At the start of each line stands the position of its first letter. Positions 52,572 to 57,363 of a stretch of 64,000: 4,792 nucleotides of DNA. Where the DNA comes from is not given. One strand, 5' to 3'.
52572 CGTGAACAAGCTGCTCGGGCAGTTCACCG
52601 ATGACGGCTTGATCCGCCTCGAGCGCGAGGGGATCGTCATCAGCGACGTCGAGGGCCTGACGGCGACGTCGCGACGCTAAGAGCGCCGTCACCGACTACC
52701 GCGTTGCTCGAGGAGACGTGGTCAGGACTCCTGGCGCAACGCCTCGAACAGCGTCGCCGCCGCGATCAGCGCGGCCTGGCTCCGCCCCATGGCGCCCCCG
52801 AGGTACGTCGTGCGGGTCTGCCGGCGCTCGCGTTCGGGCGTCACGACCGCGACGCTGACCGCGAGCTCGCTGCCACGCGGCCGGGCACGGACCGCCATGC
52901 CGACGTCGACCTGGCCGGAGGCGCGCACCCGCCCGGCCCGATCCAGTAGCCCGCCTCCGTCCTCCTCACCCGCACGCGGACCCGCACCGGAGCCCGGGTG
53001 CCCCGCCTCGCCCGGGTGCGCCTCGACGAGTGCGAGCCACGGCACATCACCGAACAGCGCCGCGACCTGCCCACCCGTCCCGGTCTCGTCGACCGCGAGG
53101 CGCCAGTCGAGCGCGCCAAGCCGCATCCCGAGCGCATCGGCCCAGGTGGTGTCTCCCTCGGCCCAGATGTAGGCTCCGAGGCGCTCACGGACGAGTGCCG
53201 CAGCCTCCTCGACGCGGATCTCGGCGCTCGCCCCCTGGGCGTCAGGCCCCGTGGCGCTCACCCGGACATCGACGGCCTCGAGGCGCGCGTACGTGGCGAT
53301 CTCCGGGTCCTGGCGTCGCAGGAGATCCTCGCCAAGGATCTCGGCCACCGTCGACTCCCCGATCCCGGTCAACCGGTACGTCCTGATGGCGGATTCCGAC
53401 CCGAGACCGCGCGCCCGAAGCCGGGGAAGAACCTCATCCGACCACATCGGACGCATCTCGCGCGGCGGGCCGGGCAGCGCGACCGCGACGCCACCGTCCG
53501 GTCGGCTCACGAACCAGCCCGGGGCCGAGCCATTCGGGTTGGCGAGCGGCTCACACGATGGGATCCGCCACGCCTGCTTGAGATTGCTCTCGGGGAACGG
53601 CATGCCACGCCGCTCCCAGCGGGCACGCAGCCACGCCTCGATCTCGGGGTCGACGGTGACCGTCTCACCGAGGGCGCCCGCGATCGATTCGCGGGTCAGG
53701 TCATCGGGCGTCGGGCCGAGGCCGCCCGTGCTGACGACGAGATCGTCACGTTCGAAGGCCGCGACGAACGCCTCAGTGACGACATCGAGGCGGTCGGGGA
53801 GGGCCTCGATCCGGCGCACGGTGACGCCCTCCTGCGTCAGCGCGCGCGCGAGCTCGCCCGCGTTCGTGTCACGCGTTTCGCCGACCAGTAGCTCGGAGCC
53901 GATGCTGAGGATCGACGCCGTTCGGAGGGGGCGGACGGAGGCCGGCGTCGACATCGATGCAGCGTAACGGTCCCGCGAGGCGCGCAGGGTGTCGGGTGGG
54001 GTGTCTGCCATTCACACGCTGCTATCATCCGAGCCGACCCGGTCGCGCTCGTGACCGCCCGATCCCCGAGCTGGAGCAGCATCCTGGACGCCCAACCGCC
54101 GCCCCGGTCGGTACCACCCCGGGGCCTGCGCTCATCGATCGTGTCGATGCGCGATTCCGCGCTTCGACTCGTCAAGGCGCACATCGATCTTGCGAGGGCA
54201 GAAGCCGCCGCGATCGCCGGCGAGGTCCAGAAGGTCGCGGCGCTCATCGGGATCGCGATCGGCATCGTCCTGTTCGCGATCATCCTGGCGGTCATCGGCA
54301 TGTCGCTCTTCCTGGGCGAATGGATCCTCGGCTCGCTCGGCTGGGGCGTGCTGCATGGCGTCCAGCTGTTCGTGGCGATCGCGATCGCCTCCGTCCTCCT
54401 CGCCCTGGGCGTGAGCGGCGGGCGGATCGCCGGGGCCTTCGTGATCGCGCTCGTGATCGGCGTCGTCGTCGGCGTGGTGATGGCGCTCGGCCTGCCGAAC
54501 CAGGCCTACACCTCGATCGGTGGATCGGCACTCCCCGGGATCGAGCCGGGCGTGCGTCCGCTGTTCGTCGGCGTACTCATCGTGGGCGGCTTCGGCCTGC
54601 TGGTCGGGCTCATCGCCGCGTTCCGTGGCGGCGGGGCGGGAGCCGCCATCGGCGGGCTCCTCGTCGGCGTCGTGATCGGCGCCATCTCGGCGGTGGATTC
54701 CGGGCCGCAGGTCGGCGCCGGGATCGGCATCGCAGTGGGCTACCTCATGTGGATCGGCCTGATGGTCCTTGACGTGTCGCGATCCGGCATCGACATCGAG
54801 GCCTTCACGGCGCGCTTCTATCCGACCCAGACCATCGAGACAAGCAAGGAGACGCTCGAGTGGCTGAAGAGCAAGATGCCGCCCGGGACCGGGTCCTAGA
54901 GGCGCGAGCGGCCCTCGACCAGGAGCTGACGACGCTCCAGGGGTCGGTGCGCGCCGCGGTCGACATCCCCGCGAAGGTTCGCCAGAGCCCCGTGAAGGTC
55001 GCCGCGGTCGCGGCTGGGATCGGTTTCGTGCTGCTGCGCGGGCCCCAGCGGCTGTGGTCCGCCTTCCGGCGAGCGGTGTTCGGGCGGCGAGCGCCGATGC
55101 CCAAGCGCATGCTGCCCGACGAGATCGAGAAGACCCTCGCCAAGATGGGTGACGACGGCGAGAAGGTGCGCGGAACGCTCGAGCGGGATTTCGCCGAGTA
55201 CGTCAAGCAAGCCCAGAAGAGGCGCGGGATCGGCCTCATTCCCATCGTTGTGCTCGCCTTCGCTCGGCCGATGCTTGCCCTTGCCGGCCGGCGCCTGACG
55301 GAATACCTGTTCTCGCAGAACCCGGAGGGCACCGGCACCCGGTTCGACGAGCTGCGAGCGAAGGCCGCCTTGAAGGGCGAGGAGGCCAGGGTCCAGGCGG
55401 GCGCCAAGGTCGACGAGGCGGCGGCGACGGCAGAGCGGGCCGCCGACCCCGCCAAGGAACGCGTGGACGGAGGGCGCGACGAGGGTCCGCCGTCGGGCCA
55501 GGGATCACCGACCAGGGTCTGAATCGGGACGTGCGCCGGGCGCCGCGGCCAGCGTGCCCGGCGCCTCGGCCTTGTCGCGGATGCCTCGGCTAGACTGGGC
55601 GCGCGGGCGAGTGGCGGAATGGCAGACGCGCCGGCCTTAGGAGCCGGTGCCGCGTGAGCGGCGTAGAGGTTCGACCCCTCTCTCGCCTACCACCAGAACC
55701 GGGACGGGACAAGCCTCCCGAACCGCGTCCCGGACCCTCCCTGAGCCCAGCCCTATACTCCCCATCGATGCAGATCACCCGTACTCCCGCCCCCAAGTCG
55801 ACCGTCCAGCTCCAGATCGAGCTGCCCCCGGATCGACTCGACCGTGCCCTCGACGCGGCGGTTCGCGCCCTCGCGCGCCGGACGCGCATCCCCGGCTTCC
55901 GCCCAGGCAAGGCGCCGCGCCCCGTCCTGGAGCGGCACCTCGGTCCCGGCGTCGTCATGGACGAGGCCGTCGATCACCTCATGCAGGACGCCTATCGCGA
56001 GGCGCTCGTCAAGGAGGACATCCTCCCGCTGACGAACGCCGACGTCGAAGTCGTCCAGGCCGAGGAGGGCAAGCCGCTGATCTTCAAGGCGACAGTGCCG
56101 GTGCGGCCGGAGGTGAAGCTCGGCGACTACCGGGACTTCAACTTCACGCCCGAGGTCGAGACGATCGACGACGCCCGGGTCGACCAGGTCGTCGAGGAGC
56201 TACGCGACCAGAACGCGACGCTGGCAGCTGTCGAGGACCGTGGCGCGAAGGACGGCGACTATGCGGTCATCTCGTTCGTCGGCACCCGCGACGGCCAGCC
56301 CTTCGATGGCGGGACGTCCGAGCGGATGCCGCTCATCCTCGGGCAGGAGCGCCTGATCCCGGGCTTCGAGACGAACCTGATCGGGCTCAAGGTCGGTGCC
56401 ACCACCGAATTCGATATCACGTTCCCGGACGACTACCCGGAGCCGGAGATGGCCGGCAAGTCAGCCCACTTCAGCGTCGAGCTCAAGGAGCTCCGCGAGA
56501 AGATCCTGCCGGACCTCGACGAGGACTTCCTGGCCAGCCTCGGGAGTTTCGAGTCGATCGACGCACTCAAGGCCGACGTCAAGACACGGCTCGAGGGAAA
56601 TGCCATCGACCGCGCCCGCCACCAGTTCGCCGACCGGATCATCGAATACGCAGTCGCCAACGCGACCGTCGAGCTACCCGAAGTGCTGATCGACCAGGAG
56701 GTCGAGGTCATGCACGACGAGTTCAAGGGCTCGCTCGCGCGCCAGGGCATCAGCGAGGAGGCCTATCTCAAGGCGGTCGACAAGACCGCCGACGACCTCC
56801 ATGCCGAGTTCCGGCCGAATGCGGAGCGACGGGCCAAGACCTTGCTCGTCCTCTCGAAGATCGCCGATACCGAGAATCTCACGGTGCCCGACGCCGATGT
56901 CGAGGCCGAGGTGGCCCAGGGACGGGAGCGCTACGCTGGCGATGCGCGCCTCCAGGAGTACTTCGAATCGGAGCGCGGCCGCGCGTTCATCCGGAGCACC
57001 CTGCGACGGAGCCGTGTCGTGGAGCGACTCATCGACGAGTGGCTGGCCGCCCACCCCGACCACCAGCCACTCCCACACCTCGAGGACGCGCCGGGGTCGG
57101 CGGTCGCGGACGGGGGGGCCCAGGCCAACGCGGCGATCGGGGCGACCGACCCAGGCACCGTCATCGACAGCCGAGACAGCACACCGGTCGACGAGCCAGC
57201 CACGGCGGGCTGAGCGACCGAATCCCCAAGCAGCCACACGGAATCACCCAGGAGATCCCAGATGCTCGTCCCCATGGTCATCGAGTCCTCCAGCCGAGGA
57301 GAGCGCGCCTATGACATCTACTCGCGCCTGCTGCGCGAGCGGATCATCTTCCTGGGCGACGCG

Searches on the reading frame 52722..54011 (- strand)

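Call 67: search_protein_families(library=pfam, proteins=[window:52722-54011:-], max_evalue=0.001)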
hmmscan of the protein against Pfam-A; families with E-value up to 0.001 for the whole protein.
window:52722-54011:- (429 aa): 2 families
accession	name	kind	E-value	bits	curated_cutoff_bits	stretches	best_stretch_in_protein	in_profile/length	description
PF00994.29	MoCF_biosynth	-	1.3e-32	113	26.6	1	34-199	2-143/144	Probable molybdopterin binding domain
PF18146.6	CinA_KH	-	4e-16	59.3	27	1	210-284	2-73/73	Damage-inducible protein CinA KH domain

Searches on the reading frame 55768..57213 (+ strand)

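Call 67: search_protein_families(library=pfam, proteins=[window:55768-57213:+], max_evalue=0.001)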
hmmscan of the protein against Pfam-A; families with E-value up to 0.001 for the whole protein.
window:55768-57213:+ (481 aa): 3 families
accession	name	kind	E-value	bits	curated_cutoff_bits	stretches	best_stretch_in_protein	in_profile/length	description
PF05697.18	Trigger_N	-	1.5e-39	136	22.2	1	1-145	1-144/144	Bacterial trigger factor protein (TF)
PF05698.19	Trigger_C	-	6.9e-33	114.4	22.7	1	263-422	1-161/162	Bacterial trigger factor protein (TF) C-terminus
PF00254.34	FKBP_C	-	2e-12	47.7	21.1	1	158-240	3-94/94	FKBP-type peptidyl-prolyl cis-trans isomerase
